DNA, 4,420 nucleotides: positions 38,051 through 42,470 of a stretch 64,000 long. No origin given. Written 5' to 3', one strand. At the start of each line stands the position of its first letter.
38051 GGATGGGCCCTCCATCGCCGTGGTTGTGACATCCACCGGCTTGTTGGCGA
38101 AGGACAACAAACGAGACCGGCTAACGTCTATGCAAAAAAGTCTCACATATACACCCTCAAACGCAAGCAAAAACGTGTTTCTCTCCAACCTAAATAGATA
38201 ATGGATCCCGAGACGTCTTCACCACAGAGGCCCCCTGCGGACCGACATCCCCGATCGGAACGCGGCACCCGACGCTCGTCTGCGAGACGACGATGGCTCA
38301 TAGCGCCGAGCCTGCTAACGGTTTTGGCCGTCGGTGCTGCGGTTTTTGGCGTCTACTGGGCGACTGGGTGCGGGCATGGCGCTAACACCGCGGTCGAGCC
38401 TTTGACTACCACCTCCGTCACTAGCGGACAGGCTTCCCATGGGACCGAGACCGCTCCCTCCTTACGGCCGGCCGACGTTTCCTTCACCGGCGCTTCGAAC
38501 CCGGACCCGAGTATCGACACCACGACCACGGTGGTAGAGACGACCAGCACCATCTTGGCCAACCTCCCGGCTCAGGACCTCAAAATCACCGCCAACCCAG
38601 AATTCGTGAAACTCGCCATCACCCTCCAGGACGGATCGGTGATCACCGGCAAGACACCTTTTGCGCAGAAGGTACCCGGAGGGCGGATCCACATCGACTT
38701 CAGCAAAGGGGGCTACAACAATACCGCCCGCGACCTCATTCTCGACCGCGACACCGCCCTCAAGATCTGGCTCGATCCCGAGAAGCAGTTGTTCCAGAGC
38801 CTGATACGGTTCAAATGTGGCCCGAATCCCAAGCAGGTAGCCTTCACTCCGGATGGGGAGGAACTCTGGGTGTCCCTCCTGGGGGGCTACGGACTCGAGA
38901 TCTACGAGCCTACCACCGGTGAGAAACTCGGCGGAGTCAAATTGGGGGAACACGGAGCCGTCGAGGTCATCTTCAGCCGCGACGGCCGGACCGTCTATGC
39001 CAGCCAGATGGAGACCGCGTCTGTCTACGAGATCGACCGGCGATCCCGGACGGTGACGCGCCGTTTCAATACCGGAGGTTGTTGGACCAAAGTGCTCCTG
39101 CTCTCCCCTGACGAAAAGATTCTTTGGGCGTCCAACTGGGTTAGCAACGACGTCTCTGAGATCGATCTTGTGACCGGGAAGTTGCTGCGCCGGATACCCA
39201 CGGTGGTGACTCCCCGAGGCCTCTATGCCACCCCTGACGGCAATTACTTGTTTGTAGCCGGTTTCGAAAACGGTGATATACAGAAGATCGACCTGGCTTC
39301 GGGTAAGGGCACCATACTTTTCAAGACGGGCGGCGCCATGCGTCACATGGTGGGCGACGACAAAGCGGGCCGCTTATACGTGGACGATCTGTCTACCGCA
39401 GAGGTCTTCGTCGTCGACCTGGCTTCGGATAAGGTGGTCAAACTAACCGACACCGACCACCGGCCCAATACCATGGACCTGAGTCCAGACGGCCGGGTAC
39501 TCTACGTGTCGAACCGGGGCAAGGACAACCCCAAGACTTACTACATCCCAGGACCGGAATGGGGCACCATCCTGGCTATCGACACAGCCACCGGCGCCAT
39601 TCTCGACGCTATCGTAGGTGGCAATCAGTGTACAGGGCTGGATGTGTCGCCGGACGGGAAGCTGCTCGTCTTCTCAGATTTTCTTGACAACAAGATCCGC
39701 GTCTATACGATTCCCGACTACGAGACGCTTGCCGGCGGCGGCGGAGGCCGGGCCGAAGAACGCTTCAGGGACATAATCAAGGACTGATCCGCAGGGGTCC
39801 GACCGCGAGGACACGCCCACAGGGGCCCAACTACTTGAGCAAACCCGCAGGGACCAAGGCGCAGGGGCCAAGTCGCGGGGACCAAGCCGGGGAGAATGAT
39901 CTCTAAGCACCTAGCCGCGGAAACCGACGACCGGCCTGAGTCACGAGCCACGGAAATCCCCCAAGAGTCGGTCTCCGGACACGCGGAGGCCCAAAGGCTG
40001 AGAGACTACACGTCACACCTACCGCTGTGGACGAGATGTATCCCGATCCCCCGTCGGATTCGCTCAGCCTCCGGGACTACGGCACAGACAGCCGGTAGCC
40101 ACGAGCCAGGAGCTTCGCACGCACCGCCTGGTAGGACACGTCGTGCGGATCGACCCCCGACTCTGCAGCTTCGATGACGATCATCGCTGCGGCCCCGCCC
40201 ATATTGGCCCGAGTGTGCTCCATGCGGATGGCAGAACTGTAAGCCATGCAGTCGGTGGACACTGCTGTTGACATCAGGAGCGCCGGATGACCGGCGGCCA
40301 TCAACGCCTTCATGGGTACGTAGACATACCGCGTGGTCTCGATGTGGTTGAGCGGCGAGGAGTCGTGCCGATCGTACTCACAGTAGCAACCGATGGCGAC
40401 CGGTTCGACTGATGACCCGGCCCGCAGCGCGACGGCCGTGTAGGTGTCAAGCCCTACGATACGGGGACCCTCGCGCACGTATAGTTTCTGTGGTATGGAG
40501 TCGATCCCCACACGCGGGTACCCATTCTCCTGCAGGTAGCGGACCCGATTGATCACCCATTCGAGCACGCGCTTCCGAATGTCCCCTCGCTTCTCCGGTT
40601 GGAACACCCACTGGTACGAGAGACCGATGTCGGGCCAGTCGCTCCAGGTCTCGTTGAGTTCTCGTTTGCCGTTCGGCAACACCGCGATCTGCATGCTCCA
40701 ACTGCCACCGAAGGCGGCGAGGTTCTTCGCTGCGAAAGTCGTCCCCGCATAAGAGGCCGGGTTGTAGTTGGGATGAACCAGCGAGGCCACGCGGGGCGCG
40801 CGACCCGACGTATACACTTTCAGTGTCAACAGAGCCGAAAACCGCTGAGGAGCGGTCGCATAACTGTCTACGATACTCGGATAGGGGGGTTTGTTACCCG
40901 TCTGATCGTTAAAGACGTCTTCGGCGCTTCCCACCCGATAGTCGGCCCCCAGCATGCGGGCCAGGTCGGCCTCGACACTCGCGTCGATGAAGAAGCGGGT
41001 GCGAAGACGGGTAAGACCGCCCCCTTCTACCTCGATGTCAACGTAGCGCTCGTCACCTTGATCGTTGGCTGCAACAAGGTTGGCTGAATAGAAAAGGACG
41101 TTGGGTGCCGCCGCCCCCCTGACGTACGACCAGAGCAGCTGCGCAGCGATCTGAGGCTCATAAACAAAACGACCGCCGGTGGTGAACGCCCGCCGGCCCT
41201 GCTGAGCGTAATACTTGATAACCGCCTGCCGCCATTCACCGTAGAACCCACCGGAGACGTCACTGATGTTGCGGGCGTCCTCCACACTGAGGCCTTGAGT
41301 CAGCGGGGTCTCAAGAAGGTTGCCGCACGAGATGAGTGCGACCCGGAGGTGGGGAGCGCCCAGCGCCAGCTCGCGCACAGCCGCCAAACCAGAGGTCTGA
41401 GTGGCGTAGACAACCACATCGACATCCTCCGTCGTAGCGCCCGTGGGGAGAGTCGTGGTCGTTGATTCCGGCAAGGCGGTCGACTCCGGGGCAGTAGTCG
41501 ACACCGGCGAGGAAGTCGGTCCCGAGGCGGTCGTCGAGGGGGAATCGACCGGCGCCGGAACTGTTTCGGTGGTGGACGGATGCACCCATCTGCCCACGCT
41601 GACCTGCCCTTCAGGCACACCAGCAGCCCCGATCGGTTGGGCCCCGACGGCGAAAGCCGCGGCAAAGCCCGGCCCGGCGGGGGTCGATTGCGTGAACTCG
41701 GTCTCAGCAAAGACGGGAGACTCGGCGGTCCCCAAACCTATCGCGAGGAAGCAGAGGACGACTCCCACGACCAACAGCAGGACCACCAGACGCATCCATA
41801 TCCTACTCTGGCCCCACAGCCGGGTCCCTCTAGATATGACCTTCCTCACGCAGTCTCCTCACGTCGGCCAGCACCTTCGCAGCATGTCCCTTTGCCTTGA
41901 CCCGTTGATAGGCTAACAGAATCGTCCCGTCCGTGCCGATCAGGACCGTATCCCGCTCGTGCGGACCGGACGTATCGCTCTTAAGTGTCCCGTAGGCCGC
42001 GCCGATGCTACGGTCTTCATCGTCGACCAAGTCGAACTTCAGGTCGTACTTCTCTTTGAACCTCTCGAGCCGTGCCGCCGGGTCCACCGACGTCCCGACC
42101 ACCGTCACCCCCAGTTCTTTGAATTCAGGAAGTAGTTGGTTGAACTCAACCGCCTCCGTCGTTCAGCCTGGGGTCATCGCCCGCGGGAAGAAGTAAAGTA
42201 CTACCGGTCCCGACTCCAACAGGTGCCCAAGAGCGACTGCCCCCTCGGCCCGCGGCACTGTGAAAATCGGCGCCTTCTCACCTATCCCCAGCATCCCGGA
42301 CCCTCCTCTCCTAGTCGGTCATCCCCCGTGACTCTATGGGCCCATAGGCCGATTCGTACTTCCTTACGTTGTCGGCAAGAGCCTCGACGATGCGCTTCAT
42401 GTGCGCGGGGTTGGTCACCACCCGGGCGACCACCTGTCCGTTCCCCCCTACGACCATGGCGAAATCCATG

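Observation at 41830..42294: Candidate selenocysteine peroxiredoxin: TGA replaces the peroxidatic-Cys codon of a Bcp/PrxQ gene and is followed by an fdhF-like SECIS hairpin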

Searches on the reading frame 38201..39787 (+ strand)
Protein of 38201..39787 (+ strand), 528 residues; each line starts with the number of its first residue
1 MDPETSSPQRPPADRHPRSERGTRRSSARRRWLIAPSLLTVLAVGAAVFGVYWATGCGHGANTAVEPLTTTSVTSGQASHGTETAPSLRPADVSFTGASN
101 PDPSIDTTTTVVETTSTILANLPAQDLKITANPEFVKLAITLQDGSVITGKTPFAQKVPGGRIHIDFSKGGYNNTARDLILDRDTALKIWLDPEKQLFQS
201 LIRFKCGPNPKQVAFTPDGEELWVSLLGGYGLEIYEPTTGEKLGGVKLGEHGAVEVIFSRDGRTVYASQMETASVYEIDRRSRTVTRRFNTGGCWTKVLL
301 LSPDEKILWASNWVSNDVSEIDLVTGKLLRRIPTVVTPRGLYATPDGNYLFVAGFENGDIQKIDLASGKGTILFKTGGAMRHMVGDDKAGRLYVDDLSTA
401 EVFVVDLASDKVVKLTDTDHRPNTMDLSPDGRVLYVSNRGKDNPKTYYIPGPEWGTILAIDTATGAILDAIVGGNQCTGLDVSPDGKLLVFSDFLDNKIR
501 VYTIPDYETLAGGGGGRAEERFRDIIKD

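Call 11: search_protein_families(library=ncbifam, proteins=[window:38201-39787:+])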
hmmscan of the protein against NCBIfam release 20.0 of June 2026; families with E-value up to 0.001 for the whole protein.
window:38201-39787:+ (528 aa): 10 families
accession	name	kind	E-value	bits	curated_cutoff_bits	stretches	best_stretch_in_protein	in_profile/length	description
TIGR03866.1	PQQ_ABC_repeats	subfamily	2.6e-23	82.6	287.3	2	309-434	14-139/310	PQQ-dependent catabolism-associated beta-propeller protein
NF052340.1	hydrazine_beta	equivalog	1.9e-18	66.7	560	3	208-369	33-199/372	hydrazine synthase subunit beta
NF052460.1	L-NosZ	equivalog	1.3e-14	53.6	700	1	302-497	51-238/480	clade III lactonase-type nitrous-oxide reductase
NF052280.1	7_blade_YncE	equivalog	2.7e-11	42.9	400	1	391-440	270-319/338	7-bladed beta-propeller protein YncE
NF052342.1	hydrazine_BC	exception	2.9e-10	39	1250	1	207-369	38-205/690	hydrazine synthase subunit beta-gamma fusion subunit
TIGR03907.1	QH_beta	equivalog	2.4e-08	33.5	223.2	0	401-439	12-52/338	quinohemoprotein amine dehydrogenase subunit beta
NF048007.1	MmpL3Stblzr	equivalog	4.4e-08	32.7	600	0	317-379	114-179/366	MmpL3/TtfA transport complex stabilizer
TIGR02276.1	beta_rpt_yvtn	repeat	1.2e-06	28.3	27.85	0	303-341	1-39/42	beta-propeller repeat protein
TIGR02800.1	propeller_TolB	equivalog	0.00015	20.8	343.15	0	398-449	213-264/418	Tol-Pal system beta propeller repeat protein TolB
NF008258.1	PRK11028.1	equivalog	0.00039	19.6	370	0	285-372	221-311/330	6-phosphogluconolactonase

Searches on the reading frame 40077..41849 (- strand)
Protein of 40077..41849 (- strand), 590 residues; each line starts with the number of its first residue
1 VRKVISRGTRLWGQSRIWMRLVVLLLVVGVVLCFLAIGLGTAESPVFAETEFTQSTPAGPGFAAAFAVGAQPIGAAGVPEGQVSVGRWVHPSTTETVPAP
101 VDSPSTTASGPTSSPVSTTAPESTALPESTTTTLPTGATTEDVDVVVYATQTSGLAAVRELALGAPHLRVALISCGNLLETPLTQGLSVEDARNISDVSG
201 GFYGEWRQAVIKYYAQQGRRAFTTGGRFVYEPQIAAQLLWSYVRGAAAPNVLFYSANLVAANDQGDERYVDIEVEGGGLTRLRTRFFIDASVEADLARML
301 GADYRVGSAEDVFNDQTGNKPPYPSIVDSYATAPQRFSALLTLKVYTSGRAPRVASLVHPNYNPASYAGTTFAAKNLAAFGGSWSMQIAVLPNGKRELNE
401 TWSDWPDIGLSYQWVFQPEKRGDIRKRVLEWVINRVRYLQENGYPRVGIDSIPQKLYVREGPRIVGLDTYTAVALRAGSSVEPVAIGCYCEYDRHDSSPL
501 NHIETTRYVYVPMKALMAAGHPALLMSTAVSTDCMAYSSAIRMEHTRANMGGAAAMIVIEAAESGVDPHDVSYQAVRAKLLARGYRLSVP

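Call 11: search_protein_families(library=ncbifam, proteins=[window:40077-41849:-])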
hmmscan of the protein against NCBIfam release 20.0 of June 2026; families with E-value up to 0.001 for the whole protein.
window:40077-41849:- (590 aa): 0 families

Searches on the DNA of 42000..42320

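Call 56: search_rna_families(source=window, start=42000, end=42320, threshold=evalue, max_evalue=10)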
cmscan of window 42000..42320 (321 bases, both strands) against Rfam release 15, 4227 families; matches with E-value up to 10: 0.
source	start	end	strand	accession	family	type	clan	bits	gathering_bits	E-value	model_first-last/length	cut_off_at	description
